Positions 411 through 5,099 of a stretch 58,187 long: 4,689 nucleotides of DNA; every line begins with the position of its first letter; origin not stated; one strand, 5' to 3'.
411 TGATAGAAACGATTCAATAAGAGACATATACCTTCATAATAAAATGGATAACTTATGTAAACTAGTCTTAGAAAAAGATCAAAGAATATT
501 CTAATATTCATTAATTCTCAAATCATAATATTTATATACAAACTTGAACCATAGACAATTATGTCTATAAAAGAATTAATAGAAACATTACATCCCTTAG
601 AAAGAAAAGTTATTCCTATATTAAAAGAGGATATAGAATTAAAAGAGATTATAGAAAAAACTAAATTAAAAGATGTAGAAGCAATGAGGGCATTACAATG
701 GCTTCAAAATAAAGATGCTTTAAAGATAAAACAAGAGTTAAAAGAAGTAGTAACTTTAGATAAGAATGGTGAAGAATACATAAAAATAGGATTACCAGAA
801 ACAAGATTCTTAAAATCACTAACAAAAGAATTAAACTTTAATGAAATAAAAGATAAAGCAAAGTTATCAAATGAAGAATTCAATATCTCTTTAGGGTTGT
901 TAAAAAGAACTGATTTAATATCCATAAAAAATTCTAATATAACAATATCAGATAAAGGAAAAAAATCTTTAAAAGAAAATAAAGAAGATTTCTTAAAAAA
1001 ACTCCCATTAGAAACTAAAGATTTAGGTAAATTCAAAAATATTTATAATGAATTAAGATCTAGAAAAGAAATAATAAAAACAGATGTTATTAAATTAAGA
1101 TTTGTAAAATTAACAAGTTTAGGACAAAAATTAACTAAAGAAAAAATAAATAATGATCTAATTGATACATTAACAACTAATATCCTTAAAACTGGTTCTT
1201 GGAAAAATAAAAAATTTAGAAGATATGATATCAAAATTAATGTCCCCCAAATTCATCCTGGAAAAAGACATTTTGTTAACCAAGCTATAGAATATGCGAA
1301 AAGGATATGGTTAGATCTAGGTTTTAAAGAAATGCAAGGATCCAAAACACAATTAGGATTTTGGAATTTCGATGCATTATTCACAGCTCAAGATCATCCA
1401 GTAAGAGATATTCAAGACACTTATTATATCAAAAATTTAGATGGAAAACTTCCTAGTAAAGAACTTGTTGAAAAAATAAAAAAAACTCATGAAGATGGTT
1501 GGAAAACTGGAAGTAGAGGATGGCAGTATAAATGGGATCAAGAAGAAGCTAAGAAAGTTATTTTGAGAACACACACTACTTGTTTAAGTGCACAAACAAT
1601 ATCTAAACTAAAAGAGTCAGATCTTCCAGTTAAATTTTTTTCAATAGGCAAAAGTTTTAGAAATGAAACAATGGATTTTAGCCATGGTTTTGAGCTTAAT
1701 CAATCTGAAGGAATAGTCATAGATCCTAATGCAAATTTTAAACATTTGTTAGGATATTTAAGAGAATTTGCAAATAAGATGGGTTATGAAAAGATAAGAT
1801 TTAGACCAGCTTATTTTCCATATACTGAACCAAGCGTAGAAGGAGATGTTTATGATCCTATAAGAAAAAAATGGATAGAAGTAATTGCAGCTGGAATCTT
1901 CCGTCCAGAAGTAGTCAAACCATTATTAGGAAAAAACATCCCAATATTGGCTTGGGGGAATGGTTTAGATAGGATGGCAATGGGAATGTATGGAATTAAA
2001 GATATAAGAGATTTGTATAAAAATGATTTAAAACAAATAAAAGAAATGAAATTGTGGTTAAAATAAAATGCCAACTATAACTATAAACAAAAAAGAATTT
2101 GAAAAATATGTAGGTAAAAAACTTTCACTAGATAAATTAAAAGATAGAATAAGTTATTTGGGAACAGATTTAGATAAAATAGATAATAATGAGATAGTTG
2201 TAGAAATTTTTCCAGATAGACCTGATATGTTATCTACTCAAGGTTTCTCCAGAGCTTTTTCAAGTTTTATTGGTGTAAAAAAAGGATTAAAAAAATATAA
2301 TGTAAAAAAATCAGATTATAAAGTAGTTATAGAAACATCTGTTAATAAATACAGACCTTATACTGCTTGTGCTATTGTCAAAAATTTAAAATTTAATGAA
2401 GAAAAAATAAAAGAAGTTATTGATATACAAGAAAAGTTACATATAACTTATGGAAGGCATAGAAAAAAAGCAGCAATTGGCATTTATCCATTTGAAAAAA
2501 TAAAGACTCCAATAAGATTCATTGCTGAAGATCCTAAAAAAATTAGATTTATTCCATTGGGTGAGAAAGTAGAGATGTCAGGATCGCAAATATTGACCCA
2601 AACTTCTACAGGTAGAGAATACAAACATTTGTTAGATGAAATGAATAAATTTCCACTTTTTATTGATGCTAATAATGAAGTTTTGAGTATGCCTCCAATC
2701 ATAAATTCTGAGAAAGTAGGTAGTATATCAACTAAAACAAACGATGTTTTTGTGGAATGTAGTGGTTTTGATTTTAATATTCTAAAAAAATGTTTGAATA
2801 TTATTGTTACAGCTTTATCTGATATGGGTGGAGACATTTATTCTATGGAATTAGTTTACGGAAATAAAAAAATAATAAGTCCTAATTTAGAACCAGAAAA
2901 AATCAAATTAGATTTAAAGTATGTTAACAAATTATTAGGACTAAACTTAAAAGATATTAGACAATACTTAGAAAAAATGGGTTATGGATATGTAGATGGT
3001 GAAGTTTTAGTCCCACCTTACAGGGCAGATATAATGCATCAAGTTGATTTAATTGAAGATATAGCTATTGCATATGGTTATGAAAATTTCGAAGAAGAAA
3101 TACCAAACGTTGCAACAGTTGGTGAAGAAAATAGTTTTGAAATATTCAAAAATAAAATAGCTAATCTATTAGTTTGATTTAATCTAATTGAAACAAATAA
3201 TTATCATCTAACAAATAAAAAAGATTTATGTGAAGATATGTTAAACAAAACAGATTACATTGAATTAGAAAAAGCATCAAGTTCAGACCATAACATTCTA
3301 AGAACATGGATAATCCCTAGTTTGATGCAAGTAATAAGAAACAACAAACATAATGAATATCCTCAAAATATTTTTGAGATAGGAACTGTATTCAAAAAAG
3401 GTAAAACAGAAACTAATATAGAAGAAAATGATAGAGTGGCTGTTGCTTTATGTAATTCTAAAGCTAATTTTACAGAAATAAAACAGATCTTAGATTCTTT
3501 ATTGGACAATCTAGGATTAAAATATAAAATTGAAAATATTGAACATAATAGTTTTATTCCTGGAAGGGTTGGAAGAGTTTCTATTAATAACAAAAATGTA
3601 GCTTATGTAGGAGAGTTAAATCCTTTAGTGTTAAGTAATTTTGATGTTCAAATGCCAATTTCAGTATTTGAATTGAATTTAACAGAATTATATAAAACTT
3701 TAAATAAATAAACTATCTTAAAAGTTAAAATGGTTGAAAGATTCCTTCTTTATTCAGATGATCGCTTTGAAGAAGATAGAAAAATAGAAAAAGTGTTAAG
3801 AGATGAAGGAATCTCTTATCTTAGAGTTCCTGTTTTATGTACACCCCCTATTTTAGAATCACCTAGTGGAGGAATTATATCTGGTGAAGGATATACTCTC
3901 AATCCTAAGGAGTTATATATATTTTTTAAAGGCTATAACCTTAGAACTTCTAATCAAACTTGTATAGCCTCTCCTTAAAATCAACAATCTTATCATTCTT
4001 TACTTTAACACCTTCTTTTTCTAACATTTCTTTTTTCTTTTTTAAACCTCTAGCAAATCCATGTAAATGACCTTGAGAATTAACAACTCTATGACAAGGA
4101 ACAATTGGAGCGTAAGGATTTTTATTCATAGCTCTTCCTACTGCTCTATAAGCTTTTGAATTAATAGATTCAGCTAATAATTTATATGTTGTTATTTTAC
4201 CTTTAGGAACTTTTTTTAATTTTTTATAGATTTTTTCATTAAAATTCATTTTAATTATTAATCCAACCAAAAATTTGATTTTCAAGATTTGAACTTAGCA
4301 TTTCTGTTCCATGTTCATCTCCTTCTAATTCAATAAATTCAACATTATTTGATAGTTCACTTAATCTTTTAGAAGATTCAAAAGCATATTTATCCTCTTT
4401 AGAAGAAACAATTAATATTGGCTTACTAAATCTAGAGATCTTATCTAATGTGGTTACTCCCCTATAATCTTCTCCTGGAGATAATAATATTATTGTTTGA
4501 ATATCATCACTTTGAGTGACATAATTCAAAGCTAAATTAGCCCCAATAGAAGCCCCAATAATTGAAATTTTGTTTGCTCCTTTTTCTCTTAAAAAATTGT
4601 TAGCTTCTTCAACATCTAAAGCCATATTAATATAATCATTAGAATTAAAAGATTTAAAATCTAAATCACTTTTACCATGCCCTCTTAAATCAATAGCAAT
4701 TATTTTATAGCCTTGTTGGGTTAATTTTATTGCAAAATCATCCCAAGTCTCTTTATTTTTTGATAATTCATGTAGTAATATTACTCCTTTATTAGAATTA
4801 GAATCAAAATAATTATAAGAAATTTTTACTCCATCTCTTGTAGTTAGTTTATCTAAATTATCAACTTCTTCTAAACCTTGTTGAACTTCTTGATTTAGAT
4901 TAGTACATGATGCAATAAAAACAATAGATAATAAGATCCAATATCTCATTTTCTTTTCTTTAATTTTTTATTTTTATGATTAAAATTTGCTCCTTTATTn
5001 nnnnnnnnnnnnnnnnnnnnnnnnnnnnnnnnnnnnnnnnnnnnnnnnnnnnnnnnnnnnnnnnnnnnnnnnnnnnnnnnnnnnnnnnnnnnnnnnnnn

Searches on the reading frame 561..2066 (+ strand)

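Call 16: search_protein_families(library=pfam, proteins=[window:561-2066:+], max_evalue=0.01)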
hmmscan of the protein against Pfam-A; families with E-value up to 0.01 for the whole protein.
window:561-2066:+ (501 aa): 3 families
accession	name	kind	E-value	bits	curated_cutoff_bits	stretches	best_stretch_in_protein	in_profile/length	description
PF01409.25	tRNA-synt_2d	-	1.3e-76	257.8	19.8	1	222-495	2-245/246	tRNA synthetases class II core domain (F)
PF10771.15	DUF2582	-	1.2e-05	25.8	24.2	0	86-126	19-58/65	Winged helix-turn-helix domain (DUF2582)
PF00587.30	tRNA-synt_2b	-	0.00085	19.9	29.3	1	323-387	1-70/179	tRNA synthetase class II core domain (G, H, P, S and T)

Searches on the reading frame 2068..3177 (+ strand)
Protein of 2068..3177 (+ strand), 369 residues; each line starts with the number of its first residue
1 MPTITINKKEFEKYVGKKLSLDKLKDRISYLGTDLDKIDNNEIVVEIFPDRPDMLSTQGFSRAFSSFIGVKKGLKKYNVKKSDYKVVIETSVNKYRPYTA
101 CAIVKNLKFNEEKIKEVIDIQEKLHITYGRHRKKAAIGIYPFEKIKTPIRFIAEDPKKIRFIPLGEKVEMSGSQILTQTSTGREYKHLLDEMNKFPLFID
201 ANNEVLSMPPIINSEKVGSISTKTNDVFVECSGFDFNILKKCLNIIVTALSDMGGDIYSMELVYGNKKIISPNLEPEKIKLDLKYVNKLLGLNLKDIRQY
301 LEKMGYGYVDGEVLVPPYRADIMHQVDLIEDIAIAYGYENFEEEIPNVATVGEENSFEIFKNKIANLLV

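Call 16: search_protein_families(library=pfam, proteins=[window:2068-3177:+], max_evalue=0.01)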
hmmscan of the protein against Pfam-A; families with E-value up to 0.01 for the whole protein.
window:2068-3177:+ (369 aa): 3 families
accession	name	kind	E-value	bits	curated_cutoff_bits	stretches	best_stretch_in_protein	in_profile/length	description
PF03484.21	B5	-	2.9e-22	79.1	28.6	1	279-338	1-67/67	tRNA synthetase B5 domain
PF03483.22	B3_4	-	2.7e-07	30.8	29.3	1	112-236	33-129/174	B3/4 domain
PF18262.7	PhetRS_B1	-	3.7e-06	27.5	26.8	1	1-68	1-81/83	Phe-tRNA synthetase beta subunit B1 domain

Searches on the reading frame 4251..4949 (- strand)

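Call 16: search_protein_families(library=pfam, proteins=[window:4251-4949:-], max_evalue=0.01)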
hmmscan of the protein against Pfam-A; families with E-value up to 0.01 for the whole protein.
window:4251-4949:- (232 aa): 9 families
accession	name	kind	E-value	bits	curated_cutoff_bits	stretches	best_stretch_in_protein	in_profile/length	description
PF12146.15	Hydrolase_4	-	3.1e-16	59.9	27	1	54-159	5-110/239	Serine aminopeptidase, S33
PF00561.26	Abhydrolase_1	-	3.5e-13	50.2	25.8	1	56-158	3-102/245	alpha/beta hydrolase fold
PF12697.13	Abhydrolase_6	-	5.8e-07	30.8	26.3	1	66-164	11-100/217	Alpha/beta hydrolase family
PF01738.24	DLH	-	3e-05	24.2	21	1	52-193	12-161/217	Dienelactone hydrolase family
PF12695.13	Abhydrolase_5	-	6.3e-05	23.2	27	1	111-214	41-141/164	Alpha/beta hydrolase family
PF10230.15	LIDHydrolase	-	0.00019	21.7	27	1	72-158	21-118/262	Lipid-droplet associated hydrolase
PF12048.14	DUF3530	-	0.0002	21.3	29.8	1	112-157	181-228/310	Protein of unknown function (DUF3530)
PF07859.19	Abhydrolase_3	-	0.00032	21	25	1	105-164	51-113/210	alpha/beta hydrolase fold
PF00326.27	Peptidase_S9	-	0.00088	19.3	22.6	0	76-149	10-87/213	Prolyl oligopeptidase family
